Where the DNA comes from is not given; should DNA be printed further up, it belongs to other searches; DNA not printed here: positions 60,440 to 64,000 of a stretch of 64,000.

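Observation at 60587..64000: Giant protein made of at least 16 tandem six-cysteine ~50-aa modules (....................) plus a distinct Cys-rich C-terminal domain; family not recognised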

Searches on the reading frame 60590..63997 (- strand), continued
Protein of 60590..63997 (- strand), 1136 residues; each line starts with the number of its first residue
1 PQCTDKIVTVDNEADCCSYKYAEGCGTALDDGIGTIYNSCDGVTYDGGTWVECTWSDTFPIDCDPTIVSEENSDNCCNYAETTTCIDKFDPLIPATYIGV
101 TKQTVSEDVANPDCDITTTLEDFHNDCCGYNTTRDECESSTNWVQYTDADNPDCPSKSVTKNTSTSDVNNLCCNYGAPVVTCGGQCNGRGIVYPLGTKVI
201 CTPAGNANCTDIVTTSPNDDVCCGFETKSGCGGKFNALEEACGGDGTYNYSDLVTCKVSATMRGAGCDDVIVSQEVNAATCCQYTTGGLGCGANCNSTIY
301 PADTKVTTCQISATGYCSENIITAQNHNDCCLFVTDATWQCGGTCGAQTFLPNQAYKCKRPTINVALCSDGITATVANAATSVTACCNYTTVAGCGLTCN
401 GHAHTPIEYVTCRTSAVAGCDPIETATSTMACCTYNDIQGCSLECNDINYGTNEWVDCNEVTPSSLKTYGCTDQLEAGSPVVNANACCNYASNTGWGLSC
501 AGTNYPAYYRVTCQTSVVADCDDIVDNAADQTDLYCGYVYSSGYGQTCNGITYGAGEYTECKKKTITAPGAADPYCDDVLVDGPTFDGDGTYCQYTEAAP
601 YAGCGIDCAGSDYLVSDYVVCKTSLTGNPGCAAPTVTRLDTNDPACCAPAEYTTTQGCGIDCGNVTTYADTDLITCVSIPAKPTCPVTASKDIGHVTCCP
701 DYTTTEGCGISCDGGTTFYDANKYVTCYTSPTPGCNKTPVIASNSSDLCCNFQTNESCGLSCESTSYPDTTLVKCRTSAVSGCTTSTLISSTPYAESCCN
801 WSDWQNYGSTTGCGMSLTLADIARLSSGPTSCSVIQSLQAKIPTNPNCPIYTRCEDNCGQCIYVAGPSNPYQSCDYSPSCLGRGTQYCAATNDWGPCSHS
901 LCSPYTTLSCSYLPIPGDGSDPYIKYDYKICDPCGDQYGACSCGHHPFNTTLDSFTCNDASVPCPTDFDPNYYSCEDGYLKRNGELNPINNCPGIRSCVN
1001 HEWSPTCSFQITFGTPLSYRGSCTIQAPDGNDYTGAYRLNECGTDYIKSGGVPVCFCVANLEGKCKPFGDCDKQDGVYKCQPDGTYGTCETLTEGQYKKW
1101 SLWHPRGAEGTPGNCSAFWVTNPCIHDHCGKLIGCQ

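Call 32: find_homologous_proteins(query=A1, max_evalue=0.001)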
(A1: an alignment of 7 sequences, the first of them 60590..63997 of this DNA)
Query A1 (7 sequences) (1136 aa, profile of the alignment): 4 proteins with E <= 0.001 among 8000 candidates.
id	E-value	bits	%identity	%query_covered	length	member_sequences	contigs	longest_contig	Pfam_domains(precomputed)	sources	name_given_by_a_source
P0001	0.0e+0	2047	80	100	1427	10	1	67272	-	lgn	-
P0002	0.0e+0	2027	75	100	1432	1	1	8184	-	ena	-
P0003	0.0e+0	1371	24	78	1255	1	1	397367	-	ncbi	-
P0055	3.2e-6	43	27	5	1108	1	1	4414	PF00041.28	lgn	-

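Call 33: find_related_loci(query=A1, collection=genome_contigs, flank=6000)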
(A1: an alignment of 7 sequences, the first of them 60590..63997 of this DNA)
Query A1 (1136 aa) in genome_contigs; peptide patterns used: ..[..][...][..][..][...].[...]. (x = any residue, [..] = any of these).
8 stretches matched a pattern; 3 encode a relative of the query (tblastn E <= 1e-3); 3 distinct loci.
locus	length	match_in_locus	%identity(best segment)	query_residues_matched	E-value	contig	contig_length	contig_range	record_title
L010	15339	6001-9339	24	3-1072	5e-32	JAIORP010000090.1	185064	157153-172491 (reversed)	MAG: Candidatus Omnitrophota bacterium isolate SMBSF21 20074_Bin_2_contigs_1_c_000000000002, whole genome shotgun sequen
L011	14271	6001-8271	30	9-762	1e-10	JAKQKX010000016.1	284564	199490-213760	MAG: Candidatus Omnitrophota bacterium isolate USDV_maxbin.135_sub k141_381341, whole genome shotgun sequence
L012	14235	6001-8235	28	9-726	2e-10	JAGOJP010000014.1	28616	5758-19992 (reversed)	MAG: Candidatus Omnitrophota bacterium isolate Go_SlDig_bin_317 Go_SlDig_4455_length_28616_cov_4.592685, whole genome sh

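Call 42: search_solved_structures(query=A1, max_evalue=1, show_alignments=2)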
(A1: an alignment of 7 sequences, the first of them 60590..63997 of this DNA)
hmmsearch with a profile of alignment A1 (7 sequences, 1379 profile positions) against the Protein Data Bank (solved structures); distinct sequences matched with E-value up to 1: 0.

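Call 43: search_solved_structures(query=P0001, max_evalue=1, show_alignments=2)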
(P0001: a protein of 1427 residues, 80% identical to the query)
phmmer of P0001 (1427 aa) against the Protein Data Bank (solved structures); distinct sequences matched with E-value up to 1: 0.

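Call 75: search_protein_families(library=phrogs, proteins=[L005:10001-10945:+, L002:9096-9983:+, L006:8001-8846:+, P0001, P0003], max_evalue=0.01)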
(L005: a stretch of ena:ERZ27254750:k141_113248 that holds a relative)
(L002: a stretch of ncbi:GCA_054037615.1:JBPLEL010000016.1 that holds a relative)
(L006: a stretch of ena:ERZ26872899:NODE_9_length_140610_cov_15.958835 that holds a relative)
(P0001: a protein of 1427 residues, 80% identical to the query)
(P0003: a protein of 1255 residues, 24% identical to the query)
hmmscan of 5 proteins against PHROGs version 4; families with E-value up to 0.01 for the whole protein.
L005:10001-10945:+ (315 aa): 3 families
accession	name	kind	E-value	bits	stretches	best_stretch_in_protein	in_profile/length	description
phrog_18345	-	tail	3.9e-06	26.5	1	117-252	349-497/956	tail fiber protein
phrog_9942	-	tail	1.5e-05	24.2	1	191-242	174-764/1178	tail fiber protein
phrog_5906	-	unknown function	0.0045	18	0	204-276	42-102/197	-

L002:9096-9983:+ (296 aa): 2 families
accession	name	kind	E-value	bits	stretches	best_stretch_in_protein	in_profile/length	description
phrog_9942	-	tail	0.00049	19.2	1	94-250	104-257/1178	tail fiber protein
phrog_18345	-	tail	0.00074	18.9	0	134-226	217-315/956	tail fiber protein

L006:8001-8846:+ (282 aa): 4 families
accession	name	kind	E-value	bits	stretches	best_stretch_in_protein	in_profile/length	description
phrog_9942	-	tail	2.1e-08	33.6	1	50-224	67-239/1178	tail fiber protein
phrog_18345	-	tail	1.9e-06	27.5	1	144-224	228-311/956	tail fiber protein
phrog_28668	-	unknown function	4.4e-05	24.5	0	149-203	4-64/153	-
phrog_5906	-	unknown function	0.0011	20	0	86-134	24-71/197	-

P0001 (1427 aa): 0 families

P0003 (1255 aa): 0 families

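Call 80: search_solved_structures(query=A7, max_evalue=1, show_alignments=1)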
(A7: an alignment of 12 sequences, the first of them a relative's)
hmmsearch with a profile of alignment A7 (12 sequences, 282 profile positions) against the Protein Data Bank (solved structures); distinct sequences matched with E-value up to 1: 11.
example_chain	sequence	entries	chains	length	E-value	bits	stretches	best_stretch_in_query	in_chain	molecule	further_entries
8ond_A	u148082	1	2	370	4.8e-16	62.1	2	105-217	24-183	bd2133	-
8ojn_C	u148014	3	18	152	8e-11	45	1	149-207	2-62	Cell wall surface anchor family protein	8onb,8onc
8oml_A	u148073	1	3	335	1e-08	38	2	132-201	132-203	Cell wall surface anchor family protein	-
8ol4_A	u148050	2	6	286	4.7e-07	32.6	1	144-195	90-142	Cell wall surface anchor family protein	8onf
8on4_A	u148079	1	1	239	4e-05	26.3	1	132-202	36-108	Cell wall surface anchor family protein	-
7dc3_A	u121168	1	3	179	0.029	16.9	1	168-210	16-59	Isoform 2 of Myelin regulatory factor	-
5m2o_A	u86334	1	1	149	0.15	14.5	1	89-156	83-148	Putative cellulosomal scaffoldin protein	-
6b5f_A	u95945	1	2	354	0.25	13.8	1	86-132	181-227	Nicotinate-nucleotide--dimethylbenzimidazole phosphoribosyltransferase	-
7xca_A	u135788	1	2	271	0.26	13.8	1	68-158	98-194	Capsid protein spike domain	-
5yhu_A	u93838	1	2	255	0.76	12.2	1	153-191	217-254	Myelin regulatory factor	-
6kk9_O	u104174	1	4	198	0.83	12.1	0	217-277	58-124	Outer Surface Protein A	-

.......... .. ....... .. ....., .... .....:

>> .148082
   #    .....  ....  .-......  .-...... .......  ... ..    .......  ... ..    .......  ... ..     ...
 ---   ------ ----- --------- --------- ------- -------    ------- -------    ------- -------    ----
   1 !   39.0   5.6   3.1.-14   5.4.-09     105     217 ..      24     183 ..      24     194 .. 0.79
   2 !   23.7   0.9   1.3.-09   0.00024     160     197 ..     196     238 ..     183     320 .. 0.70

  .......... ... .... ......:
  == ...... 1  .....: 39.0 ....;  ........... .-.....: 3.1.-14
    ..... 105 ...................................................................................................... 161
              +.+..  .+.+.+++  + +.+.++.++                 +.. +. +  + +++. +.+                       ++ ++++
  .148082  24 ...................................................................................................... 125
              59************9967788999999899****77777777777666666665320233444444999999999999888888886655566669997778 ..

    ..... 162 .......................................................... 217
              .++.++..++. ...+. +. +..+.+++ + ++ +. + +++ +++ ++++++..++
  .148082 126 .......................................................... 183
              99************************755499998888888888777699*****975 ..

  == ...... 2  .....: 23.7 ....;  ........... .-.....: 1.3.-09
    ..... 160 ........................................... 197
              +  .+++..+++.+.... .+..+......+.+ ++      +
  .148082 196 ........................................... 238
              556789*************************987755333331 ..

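Call 81: find_encoding_contigs(protein=P0016, flank=7000, max_places=1)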
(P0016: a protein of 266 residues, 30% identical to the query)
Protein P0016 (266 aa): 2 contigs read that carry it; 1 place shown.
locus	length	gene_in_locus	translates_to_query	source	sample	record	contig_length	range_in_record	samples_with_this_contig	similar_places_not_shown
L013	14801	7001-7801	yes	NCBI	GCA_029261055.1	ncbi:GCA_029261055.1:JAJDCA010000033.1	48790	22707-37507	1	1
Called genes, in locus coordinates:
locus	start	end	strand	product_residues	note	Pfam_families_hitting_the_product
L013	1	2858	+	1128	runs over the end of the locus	PF02463:SMC_N, PF13175:AAA_15 (weak), PF13304:AAA_21 (weak), PF13476:AAA_23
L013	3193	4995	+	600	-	PF01807:Zn_ribbon_DnaG, PF08275:DNAG_N, PF01751:Toprim, PF13155:Toprim_2, PF13362:Toprim_3 (weak), PF13662:Toprim_4, PF10410:DnaB_bind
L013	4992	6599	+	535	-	PF03979:Sigma70_r1_1, PF00140:Sigma70_r1_2, PF04542:Sigma70_r2, PF04539:Sigma70_r3, PF04545:Sigma70_r4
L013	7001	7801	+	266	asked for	-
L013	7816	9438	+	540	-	-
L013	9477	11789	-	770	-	PF12895:ANAPC3 (faint), PF13424:TPR_12 (faint), PF13428:TPR_14 (faint), PF13432:TPR_16 (faint), PF14559:TPR_19 (faint), PF00515:TPR_1 (faint), PF13181:TPR_8 (faint), PF07719:TPR_2 (weak), +1 more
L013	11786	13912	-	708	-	PF07719:TPR_2 (faint), PF13428:TPR_14 (faint), PF13431:TPR_17 (faint), PF12895:ANAPC3 (weak), PF23914:TPR_CcmH_CycH, PF25063:ARM_TT21_C (faint), PF14559:TPR_19 (weak), PF00515:TPR_1 (weak)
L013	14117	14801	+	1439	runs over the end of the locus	-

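Call 85: search_protein_representatives(alignment_id=A5)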
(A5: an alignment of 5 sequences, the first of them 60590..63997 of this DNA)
Query: 5 sequences, 1135 profile positions. Proteins with E-value up to 0.001 (for the whole library): 10; up to 1e-10: 9; up to 1e-30: 7. The best 10 are listed.
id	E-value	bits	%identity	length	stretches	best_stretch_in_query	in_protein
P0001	0.0e+00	2056.1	-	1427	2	1-1135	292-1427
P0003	0.0e+00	1065.5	-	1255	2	1-1070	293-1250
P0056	2.7e-252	856.8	-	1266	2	2-1043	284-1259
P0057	8.9e-99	348.4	-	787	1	240-1043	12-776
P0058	1.7e-74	267.9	-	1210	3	275-945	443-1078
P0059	2.8e-44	167.9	-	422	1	707-1096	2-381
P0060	7.5e-42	159.9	-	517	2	41-225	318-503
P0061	3.0e-18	81.7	-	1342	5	306-701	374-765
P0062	4.3e-17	77.9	-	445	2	3-138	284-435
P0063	1.0e-05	40.2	-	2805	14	601-644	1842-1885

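Call 88: find_encoding_contigs(protein=P0018, flank=6000, max_places=1)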
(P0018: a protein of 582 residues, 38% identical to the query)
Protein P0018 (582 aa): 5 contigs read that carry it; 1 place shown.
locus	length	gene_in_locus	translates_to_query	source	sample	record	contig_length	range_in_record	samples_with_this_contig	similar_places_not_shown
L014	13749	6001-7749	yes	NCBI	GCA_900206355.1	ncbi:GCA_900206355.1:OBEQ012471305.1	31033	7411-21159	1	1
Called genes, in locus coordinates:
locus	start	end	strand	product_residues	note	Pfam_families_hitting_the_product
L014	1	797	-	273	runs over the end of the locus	PF01149:Fapy_DNA_glyco, PF06831:H2TH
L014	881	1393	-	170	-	PF18306:LDcluster4, PF03641:Lysine_decarbox (weak)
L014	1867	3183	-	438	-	PF01979:Amidohydro_1, PF07969:Amidohydro_3 (weak), PF12890:DHOase, PF07969:Amidohydro_3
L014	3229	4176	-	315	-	PF02729:OTCace_N, PF00185:OTCace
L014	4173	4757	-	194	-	PF00156:Pribosyltran, PF14681:UPRTase (faint)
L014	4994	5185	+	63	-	PF09957:VapB_antitoxin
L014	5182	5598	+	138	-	PF01850:PIN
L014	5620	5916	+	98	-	-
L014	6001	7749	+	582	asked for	PF13884:Peptidase_S74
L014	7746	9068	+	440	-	PF00090:TSP_1 (faint)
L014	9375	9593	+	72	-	PF19891:DUF6364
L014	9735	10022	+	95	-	-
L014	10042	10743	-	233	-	PF00590:TP_methylase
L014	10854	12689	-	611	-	PF13522:GATase_6, PF13537:GATase_7, PF01380:SIS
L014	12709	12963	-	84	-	PF01016:Ribosomal_L27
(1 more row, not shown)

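Call 89: find_encoding_contigs(protein=P0019, flank=6000, max_places=1)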
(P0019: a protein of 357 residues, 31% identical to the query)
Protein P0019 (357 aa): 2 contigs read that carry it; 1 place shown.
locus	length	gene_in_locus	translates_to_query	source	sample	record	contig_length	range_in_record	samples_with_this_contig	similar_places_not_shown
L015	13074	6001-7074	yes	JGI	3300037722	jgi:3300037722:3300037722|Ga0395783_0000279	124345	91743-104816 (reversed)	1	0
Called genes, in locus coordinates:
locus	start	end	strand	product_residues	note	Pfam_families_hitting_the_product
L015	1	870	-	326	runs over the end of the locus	PF03255:ACCA, PF01039:Carboxyl_trans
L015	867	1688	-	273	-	PF01476:LysM, PF03734:YkuD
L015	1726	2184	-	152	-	PF02681:DUF212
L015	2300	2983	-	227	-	PF04367:DUF502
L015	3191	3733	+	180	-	PF10543:ORF6N, PF09669:Phage_pRha (faint)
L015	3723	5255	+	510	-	PF05362:Lon_C (weak), PF13541:ChlI, PF00493:MCM (faint), PF01078:Mg_chelatase, PF07728:AAA_5, PF13401:AAA_22 (faint), PF13335:Mg_chelatase_C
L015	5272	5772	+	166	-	PF10543:ORF6N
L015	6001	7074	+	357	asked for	-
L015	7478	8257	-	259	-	-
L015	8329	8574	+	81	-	-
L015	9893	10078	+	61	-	-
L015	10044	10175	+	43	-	-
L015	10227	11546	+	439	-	PF13884:Peptidase_S74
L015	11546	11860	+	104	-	PF07661:MORN_2 (weak)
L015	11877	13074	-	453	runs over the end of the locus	-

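Call 95: find_related_loci(query=A7, collection=metagenome_contigs, flank=6000)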
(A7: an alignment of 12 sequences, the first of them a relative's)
Query A7 (315 aa) in metagenome_contigs; peptide patterns used: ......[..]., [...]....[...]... (x = any residue, [..] = any of these).
596 stretches matched a pattern; 269 encode a relative of the query (tblastn E <= 1e-3); the best 80 are kept; 79 distinct loci.
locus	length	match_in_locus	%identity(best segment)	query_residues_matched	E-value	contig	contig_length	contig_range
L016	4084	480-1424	100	1-315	0e+0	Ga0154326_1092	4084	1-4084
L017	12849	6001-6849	31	2-315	7e-34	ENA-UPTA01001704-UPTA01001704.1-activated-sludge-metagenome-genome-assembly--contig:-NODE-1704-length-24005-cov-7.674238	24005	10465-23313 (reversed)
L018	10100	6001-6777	31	28-315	1e-33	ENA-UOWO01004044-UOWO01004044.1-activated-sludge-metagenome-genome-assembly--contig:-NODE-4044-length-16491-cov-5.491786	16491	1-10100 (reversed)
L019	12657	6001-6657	32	1-219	2e-32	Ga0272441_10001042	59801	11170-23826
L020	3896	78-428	46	27-151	3e-29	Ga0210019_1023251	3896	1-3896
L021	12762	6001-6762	34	1-221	8e-29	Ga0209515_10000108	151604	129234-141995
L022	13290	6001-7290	35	1-287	1e-27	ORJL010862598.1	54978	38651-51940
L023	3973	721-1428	33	4-236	2e-27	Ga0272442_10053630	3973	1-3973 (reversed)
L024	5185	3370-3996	34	1-237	4e-27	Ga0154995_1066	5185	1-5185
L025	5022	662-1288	33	1-237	1e-26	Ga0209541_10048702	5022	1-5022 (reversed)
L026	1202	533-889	42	1-132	1e-26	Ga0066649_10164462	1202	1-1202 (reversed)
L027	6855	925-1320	37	1-140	4e-26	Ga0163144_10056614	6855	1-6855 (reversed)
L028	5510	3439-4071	35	16-230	2e-25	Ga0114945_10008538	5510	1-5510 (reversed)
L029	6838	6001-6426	35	1-158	4e-25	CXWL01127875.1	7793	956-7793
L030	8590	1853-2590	32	1-244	3e-24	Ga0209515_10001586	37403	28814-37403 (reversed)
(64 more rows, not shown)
